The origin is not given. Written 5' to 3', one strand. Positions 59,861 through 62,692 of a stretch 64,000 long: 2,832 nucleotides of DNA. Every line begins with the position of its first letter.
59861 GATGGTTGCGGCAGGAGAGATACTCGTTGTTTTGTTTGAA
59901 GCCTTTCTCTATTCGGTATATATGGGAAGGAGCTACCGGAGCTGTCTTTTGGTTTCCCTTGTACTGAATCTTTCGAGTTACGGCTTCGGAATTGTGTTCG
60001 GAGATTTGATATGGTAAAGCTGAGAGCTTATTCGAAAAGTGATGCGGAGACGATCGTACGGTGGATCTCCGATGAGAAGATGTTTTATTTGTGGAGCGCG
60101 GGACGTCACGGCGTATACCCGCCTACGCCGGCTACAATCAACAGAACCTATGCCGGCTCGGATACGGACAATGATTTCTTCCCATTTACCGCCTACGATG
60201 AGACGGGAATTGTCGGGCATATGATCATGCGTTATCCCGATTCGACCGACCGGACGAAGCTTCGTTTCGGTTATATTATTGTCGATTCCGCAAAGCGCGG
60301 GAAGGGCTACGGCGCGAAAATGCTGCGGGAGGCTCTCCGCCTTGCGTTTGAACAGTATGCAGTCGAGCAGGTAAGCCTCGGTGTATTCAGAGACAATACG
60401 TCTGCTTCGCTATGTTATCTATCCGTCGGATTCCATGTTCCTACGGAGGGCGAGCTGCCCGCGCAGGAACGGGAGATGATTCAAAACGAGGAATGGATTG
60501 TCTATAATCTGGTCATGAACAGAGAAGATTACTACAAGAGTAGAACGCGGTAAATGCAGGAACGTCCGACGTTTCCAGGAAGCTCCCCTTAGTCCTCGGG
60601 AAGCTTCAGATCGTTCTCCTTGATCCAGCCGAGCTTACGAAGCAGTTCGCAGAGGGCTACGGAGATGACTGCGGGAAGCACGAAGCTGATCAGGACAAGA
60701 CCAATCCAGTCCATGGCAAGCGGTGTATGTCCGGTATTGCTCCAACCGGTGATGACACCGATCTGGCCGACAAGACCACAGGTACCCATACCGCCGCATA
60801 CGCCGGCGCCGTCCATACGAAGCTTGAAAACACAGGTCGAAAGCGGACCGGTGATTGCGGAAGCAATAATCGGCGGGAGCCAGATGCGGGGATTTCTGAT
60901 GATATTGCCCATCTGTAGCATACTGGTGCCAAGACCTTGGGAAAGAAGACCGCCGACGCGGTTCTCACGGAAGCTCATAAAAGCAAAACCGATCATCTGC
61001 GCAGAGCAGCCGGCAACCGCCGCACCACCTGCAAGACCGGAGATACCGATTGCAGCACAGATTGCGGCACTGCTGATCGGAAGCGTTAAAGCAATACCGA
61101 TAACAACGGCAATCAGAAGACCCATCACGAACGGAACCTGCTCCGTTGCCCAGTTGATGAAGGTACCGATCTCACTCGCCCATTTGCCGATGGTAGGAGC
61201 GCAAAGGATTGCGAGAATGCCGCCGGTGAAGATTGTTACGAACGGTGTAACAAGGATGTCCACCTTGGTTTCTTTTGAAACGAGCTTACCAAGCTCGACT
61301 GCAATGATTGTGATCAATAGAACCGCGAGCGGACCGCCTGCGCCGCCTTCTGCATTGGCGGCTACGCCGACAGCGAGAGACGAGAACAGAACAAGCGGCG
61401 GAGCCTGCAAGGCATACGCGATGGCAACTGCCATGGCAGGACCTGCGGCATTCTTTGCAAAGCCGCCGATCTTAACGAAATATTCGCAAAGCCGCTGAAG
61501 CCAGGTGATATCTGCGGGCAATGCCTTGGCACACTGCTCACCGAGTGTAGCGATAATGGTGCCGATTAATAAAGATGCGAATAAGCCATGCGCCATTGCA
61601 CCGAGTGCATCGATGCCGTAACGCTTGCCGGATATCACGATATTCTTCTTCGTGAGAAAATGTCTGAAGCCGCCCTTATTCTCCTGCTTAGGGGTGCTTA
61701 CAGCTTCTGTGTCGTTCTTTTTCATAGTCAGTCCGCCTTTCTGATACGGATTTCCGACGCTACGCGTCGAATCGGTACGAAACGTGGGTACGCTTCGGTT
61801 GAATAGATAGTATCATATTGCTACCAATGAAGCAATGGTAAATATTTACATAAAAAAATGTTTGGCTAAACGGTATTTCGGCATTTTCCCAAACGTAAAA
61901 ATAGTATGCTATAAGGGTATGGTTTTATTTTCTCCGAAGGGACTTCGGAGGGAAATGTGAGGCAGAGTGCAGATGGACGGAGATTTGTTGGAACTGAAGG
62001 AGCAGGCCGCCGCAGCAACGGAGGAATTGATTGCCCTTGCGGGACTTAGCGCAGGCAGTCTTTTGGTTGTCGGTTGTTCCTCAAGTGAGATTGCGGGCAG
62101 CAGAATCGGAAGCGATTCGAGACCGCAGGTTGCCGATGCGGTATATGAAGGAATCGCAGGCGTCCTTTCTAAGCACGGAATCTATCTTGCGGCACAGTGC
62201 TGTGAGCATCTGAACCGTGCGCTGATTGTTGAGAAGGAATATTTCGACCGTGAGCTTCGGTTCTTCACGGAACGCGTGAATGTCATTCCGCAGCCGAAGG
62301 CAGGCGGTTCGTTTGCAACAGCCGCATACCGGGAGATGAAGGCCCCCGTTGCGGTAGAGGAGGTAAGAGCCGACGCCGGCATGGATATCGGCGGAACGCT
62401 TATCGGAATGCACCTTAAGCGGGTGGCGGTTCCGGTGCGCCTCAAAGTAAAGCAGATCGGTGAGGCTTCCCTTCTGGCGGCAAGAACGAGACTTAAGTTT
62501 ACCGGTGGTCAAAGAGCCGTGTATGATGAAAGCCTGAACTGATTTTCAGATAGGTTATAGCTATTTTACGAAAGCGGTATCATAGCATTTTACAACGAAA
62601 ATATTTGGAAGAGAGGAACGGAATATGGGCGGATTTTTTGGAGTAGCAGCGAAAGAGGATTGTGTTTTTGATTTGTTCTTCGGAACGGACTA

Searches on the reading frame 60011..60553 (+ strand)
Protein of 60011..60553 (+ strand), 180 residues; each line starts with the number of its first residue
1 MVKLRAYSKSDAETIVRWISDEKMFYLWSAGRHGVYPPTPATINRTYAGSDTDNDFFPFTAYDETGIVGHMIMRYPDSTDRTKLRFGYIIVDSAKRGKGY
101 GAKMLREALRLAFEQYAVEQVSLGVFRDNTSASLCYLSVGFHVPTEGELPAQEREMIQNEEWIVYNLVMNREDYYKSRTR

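Call 53: search_protein_families(library=pfam, proteins=[window:60011-60553:+])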
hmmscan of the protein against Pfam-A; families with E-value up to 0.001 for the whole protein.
window:60011-60553:+ (180 aa): 6 families
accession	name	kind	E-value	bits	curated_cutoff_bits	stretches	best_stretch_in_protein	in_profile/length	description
PF13302.13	Acetyltransf_3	-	1.2e-11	45.9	25.4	1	3-141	3-137/138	Acetyltransferase (GNAT) domain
PF00583.31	Acetyltransf_1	-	1.4e-10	41.9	20.7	1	34-141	14-116/116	Acetyltransferase (GNAT) family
PF13508.13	Acetyltransf_7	-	2.2e-08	34.8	27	1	59-142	6-83/84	Acetyltransferase (GNAT) domain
PF13673.13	Acetyltransf_10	-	1.2e-05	25.7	23.6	1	53-143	28-109/128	Acetyltransferase (GNAT) domain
PF13420.13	Acetyltransf_4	-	3.9e-05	24.2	24.3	1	4-143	1-136/155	Acetyltransferase (GNAT) domain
PF13523.12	Acetyltransf_8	-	3.9e-05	23.7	27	1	9-146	3-142/145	Acetyltransferase (GNAT) domain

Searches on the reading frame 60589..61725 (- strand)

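Call 53: search_protein_families(library=pfam, proteins=[window:60589-61725:-])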
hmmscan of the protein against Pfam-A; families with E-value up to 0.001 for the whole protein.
window:60589-61725:- (378 aa): 1 family
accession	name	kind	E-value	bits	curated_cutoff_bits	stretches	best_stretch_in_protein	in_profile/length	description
PF13303.11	PTS_EIIC_2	-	1.4e-89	300.9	28.9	1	39-375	2-327/327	Phosphotransferase system, EIIC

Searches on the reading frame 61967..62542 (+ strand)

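Call 53: search_protein_families(library=pfam, proteins=[window:61967-62542:+])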
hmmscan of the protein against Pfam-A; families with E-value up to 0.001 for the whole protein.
window:61967-62542:+ (191 aa): 1 family
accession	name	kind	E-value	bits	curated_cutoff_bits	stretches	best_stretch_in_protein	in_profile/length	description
PF04260.17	DUF436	-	4.4e-72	241.7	25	1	14-186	2-171/171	Protein of unknown function (DUF436)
